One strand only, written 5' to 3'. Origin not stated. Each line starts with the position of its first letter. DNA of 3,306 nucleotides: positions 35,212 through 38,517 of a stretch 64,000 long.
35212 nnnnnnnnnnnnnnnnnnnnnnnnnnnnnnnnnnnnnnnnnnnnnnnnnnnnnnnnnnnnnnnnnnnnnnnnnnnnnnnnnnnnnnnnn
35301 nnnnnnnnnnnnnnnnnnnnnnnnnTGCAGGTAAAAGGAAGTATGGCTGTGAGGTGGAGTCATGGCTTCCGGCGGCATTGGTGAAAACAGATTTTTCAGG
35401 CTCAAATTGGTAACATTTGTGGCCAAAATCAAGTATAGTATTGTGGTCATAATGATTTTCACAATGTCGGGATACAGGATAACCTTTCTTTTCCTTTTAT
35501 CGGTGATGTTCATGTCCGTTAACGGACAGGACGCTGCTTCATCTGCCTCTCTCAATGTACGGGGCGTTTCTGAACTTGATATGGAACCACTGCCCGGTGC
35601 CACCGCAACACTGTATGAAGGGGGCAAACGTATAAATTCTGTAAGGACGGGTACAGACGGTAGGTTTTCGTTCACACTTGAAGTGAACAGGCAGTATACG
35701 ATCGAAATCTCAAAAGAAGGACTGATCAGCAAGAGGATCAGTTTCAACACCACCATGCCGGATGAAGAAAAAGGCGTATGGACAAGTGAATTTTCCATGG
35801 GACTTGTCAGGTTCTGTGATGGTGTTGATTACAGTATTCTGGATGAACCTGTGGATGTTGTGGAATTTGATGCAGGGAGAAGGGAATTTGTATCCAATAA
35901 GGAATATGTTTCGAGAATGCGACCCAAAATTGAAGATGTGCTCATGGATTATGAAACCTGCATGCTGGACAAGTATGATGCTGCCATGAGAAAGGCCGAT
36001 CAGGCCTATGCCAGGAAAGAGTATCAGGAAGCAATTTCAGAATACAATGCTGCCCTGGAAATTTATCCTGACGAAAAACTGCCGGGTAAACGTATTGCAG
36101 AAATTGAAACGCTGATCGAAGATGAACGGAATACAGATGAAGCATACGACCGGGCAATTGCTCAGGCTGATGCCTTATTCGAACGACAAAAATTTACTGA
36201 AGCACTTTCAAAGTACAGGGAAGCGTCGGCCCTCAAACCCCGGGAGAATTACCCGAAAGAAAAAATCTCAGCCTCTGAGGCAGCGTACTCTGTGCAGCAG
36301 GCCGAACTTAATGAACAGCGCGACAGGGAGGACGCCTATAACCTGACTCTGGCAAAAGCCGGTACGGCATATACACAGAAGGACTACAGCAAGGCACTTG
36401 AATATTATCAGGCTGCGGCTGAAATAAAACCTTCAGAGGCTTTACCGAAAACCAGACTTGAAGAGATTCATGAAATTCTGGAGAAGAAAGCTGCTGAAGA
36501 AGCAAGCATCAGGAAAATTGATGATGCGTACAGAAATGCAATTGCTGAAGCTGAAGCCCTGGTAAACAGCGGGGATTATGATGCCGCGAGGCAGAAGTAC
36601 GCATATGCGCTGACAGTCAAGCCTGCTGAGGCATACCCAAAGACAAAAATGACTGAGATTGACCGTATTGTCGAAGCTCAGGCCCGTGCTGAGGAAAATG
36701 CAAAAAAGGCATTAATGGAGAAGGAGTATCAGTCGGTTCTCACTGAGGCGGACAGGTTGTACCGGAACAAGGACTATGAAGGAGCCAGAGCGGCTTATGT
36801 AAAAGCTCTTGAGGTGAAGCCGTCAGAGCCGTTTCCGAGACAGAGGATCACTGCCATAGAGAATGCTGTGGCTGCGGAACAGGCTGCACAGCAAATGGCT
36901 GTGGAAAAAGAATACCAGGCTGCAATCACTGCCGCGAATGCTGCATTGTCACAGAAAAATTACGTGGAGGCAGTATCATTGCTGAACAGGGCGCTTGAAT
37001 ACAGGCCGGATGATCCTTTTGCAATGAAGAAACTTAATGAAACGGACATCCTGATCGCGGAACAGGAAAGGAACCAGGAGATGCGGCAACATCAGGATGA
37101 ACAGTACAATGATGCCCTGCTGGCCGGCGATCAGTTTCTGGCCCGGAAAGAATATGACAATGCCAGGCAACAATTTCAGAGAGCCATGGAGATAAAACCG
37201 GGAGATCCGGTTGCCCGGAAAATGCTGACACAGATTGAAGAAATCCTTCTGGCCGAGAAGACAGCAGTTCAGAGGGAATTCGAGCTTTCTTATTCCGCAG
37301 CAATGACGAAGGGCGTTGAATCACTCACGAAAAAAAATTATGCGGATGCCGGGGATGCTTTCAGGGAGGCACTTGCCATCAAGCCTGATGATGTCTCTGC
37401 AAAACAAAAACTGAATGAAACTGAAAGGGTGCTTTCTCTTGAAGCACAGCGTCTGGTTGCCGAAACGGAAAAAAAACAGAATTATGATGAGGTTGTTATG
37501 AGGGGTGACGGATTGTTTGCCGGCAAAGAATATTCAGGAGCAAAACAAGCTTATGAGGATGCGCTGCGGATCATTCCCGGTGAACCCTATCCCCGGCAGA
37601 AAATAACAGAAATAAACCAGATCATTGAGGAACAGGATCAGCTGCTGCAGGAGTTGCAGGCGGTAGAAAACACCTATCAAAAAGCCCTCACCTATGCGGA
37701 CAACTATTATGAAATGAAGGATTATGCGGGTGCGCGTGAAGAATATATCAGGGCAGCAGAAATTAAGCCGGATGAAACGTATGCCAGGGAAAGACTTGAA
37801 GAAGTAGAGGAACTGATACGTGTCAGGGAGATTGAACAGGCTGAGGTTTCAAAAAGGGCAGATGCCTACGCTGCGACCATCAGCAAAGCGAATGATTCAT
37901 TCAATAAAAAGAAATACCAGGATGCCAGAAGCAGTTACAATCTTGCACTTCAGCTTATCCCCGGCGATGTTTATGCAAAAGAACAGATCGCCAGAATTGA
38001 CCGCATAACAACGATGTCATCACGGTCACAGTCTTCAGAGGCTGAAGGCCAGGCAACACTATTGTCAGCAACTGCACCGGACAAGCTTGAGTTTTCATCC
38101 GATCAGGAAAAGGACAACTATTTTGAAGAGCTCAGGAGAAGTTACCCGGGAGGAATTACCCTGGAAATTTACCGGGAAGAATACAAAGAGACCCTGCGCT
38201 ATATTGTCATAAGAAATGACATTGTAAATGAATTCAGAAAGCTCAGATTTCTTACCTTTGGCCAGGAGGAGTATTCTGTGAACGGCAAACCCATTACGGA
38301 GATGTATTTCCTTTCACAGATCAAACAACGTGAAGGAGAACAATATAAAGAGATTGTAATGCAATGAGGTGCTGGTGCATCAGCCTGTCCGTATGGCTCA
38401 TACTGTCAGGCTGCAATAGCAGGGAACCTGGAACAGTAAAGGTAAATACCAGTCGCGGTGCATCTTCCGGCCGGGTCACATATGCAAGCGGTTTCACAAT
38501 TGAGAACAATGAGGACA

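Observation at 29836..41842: Cobalamin-riboswitch uptake locus split by a T9SS-secreted protease and a ~1000-aa repeat protein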

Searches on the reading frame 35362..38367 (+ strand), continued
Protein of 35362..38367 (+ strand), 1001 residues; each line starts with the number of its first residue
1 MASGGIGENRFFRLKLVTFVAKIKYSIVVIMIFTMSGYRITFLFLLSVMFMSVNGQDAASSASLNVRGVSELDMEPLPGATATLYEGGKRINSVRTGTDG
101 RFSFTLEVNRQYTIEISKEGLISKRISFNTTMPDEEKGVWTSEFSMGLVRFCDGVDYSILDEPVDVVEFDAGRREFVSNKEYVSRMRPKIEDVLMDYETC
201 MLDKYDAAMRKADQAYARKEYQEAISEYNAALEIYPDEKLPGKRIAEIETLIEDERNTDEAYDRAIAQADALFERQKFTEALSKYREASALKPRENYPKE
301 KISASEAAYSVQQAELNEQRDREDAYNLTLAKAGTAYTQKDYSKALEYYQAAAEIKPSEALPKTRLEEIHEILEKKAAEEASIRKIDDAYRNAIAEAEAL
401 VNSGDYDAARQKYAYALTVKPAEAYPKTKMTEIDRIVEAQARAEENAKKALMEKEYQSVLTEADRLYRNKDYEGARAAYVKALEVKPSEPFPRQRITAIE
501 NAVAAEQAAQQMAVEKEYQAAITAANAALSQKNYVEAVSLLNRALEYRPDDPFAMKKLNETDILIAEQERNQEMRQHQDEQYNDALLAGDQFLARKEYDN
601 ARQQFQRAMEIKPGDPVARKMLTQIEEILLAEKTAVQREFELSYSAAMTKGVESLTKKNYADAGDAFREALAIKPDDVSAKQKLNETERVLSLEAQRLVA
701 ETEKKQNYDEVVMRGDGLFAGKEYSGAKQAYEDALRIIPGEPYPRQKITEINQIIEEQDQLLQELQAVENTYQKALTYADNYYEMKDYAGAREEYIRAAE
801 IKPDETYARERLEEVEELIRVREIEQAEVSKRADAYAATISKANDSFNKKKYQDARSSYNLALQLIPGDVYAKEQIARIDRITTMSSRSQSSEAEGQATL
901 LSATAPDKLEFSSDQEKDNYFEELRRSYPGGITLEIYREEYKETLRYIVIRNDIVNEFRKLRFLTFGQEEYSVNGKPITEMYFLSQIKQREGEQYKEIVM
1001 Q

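Call 38: find_encoding_contigs(protein=P0114, flank=8000, max_places=2)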
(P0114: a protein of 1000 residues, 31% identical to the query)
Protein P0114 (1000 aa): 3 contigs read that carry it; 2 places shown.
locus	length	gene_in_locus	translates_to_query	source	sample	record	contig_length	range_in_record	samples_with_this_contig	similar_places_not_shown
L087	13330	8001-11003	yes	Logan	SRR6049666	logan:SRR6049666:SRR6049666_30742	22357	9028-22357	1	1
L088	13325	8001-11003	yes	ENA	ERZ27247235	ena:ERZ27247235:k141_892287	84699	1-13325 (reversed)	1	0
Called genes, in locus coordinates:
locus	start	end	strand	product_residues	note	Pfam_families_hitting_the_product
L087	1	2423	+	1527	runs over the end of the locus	-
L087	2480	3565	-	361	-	PF07610:DUF1573, PF22544:HYDIN_VesB_CFA65-like_Ig, PF22067:Cep192_D3 (faint), PF22073:Cep192_D4 (faint), PF07610:DUF1573, PF15780:ASH (weak), PF22544:HYDIN_VesB_CFA65-like_Ig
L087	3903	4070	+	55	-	PF00037:Fer4 (weak), PF13237:Fer4_10, PF12838:Fer4_7, PF13187:Fer4_9, PF25160:LdpA_Fe-S-bd (weak), PF12797:Fer4_2 (weak), PF00037:Fer4, PF12837:Fer4_6 (weak), +5 more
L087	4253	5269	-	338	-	PF25594:GldB_lipo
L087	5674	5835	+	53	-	-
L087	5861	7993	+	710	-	PF13365:Trypsin_2 (weak), PF18962:Por_Secre_tail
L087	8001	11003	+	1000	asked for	PF19556:PRTRC_E (faint), PF21076:GDH_ACT2 (faint), PF00515:TPR_1 (faint), PF07719:TPR_2 (faint), PF10952:DUF2753 (faint), PF13181:TPR_8 (faint), PF13414:TPR_11 (faint), PF13424:TPR_12 (faint), +4 more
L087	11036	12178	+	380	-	PF01497:Peripla_BP_2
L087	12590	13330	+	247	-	?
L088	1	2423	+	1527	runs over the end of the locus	-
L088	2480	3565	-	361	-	PF07610:DUF1573, PF22544:HYDIN_VesB_CFA65-like_Ig, PF22067:Cep192_D3 (faint), PF22073:Cep192_D4 (faint), PF07610:DUF1573, PF15780:ASH (weak), PF22544:HYDIN_VesB_CFA65-like_Ig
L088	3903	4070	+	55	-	PF00037:Fer4 (weak), PF13237:Fer4_10, PF12838:Fer4_7, PF13187:Fer4_9, PF25160:LdpA_Fe-S-bd (weak), PF12797:Fer4_2 (weak), PF00037:Fer4, PF12837:Fer4_6 (weak), +5 more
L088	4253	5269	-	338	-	PF25594:GldB_lipo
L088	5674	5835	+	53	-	-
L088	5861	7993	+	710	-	PF13365:Trypsin_2 (weak), PF18962:Por_Secre_tail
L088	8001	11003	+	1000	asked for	PF19556:PRTRC_E (faint), PF21076:GDH_ACT2 (faint), PF00515:TPR_1 (faint), PF07719:TPR_2 (faint), PF10952:DUF2753 (faint), PF13181:TPR_8 (faint), PF13414:TPR_11 (faint), PF13424:TPR_12 (faint), +4 more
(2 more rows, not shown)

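Call 39: find_encoding_contigs(protein=P0079, flank=8000, max_places=2)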
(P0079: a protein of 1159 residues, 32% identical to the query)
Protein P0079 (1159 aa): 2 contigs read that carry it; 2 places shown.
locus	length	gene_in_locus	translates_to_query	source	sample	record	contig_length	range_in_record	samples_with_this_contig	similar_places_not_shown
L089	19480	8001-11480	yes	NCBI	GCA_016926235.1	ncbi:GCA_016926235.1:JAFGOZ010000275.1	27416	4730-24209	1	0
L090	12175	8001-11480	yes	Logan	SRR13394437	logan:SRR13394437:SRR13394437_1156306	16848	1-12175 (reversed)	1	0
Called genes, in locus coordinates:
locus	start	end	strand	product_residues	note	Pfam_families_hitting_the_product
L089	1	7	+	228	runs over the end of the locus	PF04474:DUF554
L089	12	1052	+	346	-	PF01636:APH (weak)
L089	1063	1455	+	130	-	PF22740:PapZ_C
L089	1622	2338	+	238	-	PF00483:NTP_transferase, PF12804:NTP_transf_3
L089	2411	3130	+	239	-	PF01507:PAPS_reduct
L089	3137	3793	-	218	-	PF21857:DUF6913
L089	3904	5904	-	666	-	PF22745:Nlig-Ia, PF01653:DNA_ligase_aden, PF03120:OB_DNA_ligase, PF03119:DNA_ligase_ZBD, PF14520:HHH_5 (faint), PF12826:HHH_2, PF00633:HHH (weak), PF00533:BRCT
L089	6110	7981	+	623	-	PF00089:Trypsin (faint), PF13365:Trypsin_2, PF18962:Por_Secre_tail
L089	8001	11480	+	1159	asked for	PF13620:CarboxypepD_reg (weak), PF07719:TPR_2 (weak), PF13181:TPR_8 (faint), PF13414:TPR_11 (faint), PF13424:TPR_12 (faint), PF13428:TPR_14 (faint), PF13432:TPR_16 (faint), PF00515:TPR_1 (weak), +1 more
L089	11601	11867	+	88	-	-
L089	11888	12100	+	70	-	-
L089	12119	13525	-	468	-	PF17127:DUF5106 (weak), PF13905:Thioredoxin_8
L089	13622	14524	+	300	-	PF00535:Glycos_transf_2, PF10111:Glyco_tranf_2_2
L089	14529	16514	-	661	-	PF01476:LysM, PF23473:LysM3_LYK4_5 (faint), PF01476:LysM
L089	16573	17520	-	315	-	PF01259:SAICAR_synt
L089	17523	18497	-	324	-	PF02562:PhoH, PF13604:AAA_30 (weak), PF13245:AAA_19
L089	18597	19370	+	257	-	PF01887:SAM_HAT_N, PF20257:SAM_HAT_C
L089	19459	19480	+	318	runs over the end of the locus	PF11276:DUF3078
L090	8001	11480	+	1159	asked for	PF13620:CarboxypepD_reg (weak), PF07719:TPR_2 (weak), PF13181:TPR_8 (faint), PF13414:TPR_11 (faint), PF13424:TPR_12 (faint), PF13428:TPR_14 (faint), PF13432:TPR_16 (faint), PF00515:TPR_1 (weak), +1 more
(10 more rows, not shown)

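Call 40: find_encoding_contigs(protein=P0057, flank=8000, max_places=2)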
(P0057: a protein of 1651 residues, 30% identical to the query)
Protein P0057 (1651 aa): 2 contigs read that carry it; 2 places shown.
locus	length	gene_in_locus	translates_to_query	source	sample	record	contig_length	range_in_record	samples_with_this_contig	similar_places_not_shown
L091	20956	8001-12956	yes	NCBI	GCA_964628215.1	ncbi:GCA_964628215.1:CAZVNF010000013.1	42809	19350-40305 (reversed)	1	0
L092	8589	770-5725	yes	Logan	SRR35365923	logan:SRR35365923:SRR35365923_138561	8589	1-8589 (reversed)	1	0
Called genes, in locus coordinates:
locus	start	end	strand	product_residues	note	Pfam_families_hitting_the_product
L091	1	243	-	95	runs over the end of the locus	-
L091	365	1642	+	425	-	PF11013:DUF2851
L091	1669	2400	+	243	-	PF00633:HHH (faint), PF12836:HHH_3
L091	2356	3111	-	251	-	PF01694:Rhomboid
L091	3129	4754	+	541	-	PF22694:CtpB_N-like (weak), PF13180:PDZ_2, PF17820:PDZ_6 (faint), PF03572:Peptidase_S41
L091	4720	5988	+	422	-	PF13641:Glyco_tranf_2_3 (weak), PF13632:Glyco_trans_2_3 (weak)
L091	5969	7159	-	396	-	PF08442:ATP-grasp_2, PF13549:ATP-grasp_5 (weak), PF24948:Citrate_synth_N, PF00549:Ligase_CoA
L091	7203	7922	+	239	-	PF00005:ABC_tran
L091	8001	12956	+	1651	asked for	PF00515:TPR_1 (faint), PF13414:TPR_11 (faint), PF09127:Leuk-A4-hydro_C (faint)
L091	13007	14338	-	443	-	PF00149:Metallophos, PF12850:Metallophos_2 (weak)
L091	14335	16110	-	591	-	PF00330:Aconitase, PF00694:Aconitase_C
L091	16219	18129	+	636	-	PF14938:SNAP (weak), PF13424:TPR_12 (weak), PF17874:TPR_MalT, PF24885:TPR_NPHP3 (weak), PF00515:TPR_1 (weak), PF13424:TPR_12, PF14938:SNAP (weak), PF13424:TPR_12, +6 more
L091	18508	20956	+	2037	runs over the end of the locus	PF18962:Por_Secre_tail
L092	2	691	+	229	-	?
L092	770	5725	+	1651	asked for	PF00515:TPR_1 (faint), PF13414:TPR_11 (faint), PF09127:Leuk-A4-hydro_C (faint)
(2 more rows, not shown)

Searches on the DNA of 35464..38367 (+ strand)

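Call 16: search_rna_families(sources=[L001, L002, L003, L004, L005, L006], threshold=gathering)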
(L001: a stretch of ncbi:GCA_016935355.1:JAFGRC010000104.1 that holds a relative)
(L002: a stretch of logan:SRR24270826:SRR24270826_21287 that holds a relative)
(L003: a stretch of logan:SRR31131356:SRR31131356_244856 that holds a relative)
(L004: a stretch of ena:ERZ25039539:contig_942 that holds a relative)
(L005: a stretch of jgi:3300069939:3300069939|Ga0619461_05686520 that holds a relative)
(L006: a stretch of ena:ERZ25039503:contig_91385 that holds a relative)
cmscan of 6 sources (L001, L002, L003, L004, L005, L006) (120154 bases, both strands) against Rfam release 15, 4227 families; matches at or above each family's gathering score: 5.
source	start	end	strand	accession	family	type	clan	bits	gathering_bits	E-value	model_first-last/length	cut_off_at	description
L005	354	552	+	RF00174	Cobalamin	Cis-reg; riboswitch;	CL00101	110.1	31.5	2e-26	1-189/189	no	Cobalamin riboswitch aptamer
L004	2960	3160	+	RF00174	Cobalamin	Cis-reg; riboswitch;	CL00101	107.7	31.5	9.5e-26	1-189/189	no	Cobalamin riboswitch aptamer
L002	4301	4521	+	RF00174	Cobalamin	Cis-reg; riboswitch;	CL00101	103.1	31.5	2e-24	1-189/189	no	Cobalamin riboswitch aptamer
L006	2995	3205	+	RF00174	Cobalamin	Cis-reg; riboswitch;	CL00101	102.6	31.5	2.9e-24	1-189/189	no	Cobalamin riboswitch aptamer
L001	4322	4539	+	RF00174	Cobalamin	Cis-reg; riboswitch;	CL00101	102.2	31.5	3.6e-24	1-189/189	no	Cobalamin riboswitch aptamer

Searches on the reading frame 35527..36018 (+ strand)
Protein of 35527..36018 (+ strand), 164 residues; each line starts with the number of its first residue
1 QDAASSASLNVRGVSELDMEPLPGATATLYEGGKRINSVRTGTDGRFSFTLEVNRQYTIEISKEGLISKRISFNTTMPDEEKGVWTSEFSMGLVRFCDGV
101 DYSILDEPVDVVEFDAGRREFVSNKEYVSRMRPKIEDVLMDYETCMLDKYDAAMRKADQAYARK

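Call 65: search_protein_families(library=pfam, proteins=[window:35527-36018:+], max_evalue=10)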
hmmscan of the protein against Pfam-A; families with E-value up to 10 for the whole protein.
seq(164 aa): 5 families
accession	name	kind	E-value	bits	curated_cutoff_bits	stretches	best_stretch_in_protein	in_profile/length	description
PF13620.12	CarboxypepD_reg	-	1.4e-06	29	32.3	1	18-72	10-65/82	Carboxypeptidase regulatory-like domain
PF13715.12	CarbopepD_reg_2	-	0.0017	18.8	32.2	1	17-76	9-65/88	CarboxypepD_reg-like domain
PF17210.9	SdrD_B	-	0.011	16.4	29.7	1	10-63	12-66/112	SdrD B-like domain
PF17802.7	SpaA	-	0.014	16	23.1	1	10-59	4-56/91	Prealbumin-like fold domain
PF14054.11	DUF4249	-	0.018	15.1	28.5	1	8-66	36-96/269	Domain of unknown function (DUF4249)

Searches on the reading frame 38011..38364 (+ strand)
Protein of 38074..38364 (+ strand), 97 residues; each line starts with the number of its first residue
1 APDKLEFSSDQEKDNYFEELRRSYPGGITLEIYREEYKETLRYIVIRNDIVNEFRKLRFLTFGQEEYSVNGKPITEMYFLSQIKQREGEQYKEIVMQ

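Call 65: search_protein_families(library=pfam, proteins=[window:38074-38364:+], max_evalue=10)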
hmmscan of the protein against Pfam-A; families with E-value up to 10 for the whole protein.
seq(97 aa): 1 family
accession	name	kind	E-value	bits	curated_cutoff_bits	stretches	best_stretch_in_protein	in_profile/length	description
PF04433.23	SWIRM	-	0.5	11.1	28.6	1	36-56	22-42/84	SWIRM domain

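Call 72: predict_structure(alignment_id=A4)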
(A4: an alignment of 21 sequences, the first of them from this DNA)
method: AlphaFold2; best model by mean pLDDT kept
length: 118 residues; sequences in the alignment: 21
mean_pLDDT: 83.2   pTM: 0.74
mean pLDDT of the five models: 83.2, 83.2, 82.5, 82.5, 81.7
residues with pLDDT >= 90: 83; 70-90: 11; 50-70: 5; < 50: 19
segments of 3 or more residues with pLDDT < 50: 1-19
pLDDT, mean of each block of 10 residues (from residue 1): 39 39 77 93 95 93 95 95 93 96 95 90
secondary structure, 60 per line:
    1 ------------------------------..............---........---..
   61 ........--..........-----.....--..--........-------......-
elements in order: H31-44 E48-55 E59-68 E71-80 E86-90 H97-104 E112-117
